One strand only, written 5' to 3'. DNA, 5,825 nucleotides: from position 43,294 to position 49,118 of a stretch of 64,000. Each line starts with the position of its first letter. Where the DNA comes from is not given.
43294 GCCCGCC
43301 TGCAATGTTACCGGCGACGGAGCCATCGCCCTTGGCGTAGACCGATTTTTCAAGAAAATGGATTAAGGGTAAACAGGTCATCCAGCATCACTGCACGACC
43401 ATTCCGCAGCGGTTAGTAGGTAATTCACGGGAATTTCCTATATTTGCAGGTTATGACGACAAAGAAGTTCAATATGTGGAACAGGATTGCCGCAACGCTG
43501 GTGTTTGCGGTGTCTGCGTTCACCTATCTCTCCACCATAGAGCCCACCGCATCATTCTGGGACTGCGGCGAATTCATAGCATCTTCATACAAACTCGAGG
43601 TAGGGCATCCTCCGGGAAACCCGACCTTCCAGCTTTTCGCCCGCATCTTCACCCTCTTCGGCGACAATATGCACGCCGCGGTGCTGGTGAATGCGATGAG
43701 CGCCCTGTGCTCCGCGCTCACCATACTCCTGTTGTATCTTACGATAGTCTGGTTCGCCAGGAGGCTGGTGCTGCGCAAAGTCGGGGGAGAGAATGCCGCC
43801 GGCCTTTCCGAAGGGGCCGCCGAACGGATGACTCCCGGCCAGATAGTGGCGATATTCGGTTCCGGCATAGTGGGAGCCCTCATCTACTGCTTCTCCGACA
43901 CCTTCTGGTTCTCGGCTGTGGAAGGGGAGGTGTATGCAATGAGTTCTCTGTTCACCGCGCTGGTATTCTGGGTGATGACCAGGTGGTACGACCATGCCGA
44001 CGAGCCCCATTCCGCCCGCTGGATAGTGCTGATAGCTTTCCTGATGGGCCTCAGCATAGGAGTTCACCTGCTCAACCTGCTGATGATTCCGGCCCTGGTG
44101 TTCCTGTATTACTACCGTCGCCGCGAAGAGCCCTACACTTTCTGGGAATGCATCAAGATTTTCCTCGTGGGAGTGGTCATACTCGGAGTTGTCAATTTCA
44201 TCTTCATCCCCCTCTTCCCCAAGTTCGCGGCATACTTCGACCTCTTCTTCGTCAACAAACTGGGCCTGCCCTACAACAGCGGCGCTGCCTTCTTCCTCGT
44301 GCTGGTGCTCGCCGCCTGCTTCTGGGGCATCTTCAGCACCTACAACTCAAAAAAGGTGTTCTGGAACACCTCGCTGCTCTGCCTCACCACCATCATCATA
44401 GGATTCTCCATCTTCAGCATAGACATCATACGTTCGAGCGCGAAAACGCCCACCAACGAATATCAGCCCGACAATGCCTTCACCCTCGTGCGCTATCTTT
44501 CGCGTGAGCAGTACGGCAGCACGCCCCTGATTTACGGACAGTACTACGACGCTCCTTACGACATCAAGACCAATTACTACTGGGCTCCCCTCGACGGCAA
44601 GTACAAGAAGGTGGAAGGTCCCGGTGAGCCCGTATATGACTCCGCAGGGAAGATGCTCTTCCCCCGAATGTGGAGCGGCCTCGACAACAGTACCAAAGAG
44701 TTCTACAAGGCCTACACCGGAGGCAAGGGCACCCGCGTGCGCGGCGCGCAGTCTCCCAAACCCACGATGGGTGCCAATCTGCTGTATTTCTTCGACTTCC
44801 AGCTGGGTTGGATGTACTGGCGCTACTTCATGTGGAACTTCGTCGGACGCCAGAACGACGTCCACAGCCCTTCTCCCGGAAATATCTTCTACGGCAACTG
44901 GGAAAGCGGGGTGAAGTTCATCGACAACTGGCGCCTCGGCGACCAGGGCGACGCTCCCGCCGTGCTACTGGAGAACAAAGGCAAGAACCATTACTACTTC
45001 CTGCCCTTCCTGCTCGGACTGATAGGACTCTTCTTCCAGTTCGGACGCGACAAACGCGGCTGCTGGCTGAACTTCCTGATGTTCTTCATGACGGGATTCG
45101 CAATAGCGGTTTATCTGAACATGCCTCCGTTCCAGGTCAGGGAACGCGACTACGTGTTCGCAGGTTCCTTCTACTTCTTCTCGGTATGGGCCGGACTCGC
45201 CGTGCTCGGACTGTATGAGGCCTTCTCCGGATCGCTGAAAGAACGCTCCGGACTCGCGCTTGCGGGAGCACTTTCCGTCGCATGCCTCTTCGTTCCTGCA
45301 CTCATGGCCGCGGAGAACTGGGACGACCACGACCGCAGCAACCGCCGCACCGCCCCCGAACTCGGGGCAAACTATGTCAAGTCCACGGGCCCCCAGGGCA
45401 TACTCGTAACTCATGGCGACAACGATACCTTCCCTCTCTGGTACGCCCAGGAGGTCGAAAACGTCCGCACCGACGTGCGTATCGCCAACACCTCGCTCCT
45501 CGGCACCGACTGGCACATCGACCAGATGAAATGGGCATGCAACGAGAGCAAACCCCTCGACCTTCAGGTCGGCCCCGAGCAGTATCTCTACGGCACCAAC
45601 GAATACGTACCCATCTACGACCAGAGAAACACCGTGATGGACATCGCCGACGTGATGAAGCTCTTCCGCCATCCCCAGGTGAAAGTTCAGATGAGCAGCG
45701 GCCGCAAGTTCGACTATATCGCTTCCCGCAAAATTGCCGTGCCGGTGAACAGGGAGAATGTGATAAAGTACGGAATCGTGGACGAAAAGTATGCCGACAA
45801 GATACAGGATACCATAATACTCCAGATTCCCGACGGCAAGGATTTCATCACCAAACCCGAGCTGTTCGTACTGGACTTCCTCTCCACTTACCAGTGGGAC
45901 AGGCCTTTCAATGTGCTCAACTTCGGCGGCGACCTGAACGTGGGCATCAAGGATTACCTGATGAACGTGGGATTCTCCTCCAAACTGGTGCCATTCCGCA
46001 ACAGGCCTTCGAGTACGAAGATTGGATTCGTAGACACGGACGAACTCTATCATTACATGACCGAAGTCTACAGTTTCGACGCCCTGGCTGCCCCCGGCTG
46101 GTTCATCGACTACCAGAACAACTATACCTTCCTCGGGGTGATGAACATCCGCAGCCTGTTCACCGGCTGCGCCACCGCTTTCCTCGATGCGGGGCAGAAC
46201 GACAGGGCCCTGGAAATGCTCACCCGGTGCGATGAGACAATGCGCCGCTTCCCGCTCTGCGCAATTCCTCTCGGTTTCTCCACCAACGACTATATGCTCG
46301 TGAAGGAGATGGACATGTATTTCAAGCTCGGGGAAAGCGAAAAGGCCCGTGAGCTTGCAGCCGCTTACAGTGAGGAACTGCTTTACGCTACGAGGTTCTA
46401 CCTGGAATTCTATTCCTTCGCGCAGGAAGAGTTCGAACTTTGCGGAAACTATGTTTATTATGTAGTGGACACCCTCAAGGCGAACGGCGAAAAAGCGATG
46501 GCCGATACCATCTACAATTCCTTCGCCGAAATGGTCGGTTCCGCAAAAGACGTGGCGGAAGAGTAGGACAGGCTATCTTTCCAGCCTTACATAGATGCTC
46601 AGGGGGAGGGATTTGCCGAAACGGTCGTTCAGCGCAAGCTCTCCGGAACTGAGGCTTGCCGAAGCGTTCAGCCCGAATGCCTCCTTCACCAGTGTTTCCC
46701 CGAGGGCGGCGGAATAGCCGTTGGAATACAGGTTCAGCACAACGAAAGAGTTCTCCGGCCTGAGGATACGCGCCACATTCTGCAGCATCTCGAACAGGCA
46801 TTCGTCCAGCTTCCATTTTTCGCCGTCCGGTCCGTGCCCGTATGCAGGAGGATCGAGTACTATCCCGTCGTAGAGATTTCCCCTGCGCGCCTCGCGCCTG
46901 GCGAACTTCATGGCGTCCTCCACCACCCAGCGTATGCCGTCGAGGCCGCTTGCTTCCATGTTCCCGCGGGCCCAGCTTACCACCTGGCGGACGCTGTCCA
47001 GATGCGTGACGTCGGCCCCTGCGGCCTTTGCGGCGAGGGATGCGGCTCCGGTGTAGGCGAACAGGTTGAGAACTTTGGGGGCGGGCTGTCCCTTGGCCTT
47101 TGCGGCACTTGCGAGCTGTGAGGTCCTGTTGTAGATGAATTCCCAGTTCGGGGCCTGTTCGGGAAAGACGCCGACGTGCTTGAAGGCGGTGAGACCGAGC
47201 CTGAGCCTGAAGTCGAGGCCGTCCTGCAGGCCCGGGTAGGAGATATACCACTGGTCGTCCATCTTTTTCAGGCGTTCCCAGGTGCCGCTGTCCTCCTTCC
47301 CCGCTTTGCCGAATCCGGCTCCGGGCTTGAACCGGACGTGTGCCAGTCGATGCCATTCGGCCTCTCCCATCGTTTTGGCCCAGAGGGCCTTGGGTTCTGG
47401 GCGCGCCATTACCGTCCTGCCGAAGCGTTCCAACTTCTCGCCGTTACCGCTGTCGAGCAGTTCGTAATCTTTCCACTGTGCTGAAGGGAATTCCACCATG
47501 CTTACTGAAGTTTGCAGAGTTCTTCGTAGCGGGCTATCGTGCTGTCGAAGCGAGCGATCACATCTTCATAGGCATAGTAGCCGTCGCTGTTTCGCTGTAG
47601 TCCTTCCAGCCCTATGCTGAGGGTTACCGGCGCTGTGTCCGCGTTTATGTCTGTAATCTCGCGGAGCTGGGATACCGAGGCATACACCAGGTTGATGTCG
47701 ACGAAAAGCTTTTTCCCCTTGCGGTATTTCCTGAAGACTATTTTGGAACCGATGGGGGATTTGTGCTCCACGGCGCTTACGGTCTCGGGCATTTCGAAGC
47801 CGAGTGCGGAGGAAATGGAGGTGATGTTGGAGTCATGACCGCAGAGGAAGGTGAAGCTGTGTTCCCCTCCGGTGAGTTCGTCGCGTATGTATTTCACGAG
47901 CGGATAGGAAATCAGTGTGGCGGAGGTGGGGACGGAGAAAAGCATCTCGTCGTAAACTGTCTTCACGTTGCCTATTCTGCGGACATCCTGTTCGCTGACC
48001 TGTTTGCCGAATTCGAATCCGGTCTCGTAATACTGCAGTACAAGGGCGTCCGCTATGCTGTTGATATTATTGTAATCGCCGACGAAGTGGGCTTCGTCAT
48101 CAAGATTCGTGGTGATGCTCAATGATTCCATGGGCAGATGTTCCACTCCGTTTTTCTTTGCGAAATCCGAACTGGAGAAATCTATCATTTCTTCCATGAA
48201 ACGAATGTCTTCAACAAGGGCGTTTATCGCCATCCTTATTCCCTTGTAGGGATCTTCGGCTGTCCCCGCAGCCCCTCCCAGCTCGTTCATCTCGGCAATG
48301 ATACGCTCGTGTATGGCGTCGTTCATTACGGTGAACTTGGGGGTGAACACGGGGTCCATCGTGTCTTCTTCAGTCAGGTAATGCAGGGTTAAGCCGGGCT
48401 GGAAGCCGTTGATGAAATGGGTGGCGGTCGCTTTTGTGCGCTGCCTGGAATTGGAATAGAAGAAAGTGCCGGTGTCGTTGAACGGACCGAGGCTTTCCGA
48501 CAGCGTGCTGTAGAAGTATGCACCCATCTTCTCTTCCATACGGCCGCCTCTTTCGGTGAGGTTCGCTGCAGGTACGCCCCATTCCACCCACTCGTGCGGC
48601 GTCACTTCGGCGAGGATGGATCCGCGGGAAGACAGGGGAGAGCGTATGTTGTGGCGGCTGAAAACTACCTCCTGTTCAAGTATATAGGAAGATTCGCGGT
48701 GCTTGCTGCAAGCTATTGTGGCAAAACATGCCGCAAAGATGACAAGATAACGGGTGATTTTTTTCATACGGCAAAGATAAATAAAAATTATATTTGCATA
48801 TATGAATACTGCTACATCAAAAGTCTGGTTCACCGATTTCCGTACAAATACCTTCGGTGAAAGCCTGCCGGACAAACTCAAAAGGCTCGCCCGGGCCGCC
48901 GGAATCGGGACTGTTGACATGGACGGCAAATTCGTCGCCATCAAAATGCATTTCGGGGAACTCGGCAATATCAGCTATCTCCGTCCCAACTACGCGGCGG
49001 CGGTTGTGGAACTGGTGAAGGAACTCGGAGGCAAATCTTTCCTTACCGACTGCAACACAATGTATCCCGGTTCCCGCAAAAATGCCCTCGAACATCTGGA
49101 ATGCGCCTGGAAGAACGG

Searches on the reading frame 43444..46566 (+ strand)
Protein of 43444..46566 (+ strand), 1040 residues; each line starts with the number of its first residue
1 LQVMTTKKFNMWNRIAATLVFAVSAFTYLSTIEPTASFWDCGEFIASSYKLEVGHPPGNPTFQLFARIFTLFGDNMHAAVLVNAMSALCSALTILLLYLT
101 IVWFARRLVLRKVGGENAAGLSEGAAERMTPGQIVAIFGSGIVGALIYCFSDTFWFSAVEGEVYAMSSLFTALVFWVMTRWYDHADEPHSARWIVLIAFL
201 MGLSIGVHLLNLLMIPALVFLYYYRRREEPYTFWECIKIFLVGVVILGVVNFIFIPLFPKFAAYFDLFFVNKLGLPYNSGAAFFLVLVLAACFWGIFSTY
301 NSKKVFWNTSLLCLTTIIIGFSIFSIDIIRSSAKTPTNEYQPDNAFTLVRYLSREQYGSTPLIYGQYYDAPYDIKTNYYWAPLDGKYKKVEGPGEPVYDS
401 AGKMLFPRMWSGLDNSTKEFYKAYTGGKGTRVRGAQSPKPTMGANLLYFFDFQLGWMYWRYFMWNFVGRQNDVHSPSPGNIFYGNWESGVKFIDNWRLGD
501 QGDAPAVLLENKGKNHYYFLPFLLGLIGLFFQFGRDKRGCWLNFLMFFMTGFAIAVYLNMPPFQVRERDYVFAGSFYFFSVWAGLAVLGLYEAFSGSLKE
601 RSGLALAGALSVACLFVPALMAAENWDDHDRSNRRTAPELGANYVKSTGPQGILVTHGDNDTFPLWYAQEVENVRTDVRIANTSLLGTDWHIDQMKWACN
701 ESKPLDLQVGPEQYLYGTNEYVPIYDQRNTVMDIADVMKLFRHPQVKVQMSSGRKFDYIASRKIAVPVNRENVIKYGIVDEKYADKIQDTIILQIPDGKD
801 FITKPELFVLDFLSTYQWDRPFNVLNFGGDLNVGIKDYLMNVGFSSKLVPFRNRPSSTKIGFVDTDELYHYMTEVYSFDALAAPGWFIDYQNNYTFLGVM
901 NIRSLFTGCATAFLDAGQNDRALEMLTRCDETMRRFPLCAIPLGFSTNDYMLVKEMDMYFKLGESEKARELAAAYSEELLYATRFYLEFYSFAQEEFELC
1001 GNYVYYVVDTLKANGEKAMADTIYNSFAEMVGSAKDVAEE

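Call 4: search_protein_families(library=pfam, proteins=[window:43444-46566:+], max_evalue=0.01)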
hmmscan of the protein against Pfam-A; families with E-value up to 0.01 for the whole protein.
window:43444-46566:+ (1040 aa): 2 families
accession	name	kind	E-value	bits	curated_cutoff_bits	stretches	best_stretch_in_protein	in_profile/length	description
PF11028.14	TMEM260-like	-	1.2e-69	234.2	24.2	1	40-228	1-176/179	Protein O-mannosyl-transferase TMEM260-like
PF23188.1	THU_Piezo1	-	0.0015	19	27.2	1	279-348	19-90/121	Piezo1-like, transmembrane helical unit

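Call 32: search_protein_families(library=ncbifam, proteins=[window:43444-46566:+], max_evalue=0.001)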
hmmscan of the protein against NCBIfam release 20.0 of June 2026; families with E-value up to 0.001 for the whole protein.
window:43444-46566:+ (1040 aa): 0 families

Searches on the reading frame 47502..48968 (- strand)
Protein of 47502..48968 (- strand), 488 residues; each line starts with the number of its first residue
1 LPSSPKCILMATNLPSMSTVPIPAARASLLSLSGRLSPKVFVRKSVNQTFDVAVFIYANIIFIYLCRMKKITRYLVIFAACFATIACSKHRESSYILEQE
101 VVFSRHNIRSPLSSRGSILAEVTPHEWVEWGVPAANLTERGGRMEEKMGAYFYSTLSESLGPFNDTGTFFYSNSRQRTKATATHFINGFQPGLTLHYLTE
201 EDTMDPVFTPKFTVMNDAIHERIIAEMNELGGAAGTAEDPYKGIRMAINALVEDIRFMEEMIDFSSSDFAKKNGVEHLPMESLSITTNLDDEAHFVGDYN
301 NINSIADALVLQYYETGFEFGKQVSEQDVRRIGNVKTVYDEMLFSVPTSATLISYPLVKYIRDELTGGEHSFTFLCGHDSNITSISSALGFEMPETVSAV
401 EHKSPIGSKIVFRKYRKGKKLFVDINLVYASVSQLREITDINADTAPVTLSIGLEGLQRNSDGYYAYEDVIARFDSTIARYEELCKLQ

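Call 4: search_protein_families(library=pfam, proteins=[window:47502-48968:-], max_evalue=0.01)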
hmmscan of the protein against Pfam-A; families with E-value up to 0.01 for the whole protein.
window:47502-48968:- (488 aa): 1 family
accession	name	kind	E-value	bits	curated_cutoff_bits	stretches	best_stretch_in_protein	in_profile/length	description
PF00328.27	His_Phos_2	-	1.3e-13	51.5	23.6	1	97-419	2-345/354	Histidine phosphatase superfamily (branch 2)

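Call 32: search_protein_families(library=ncbifam, proteins=[window:47502-48968:-], max_evalue=0.001)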
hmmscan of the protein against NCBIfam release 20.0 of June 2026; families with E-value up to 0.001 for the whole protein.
window:47502-48968:- (488 aa): 2 families
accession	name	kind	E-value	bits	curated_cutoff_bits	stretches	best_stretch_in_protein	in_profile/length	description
NF007553.0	PRK10173.1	equivalog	1.8e-64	218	425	1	69-469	3-403/413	bifunctional glucose-1-phosphatase/inositol phosphatase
NF007552.0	PRK10172.1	equivalog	7.7e-30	103.8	585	2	73-213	11-156/436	AppA family phytase/histidine-type acid phosphatase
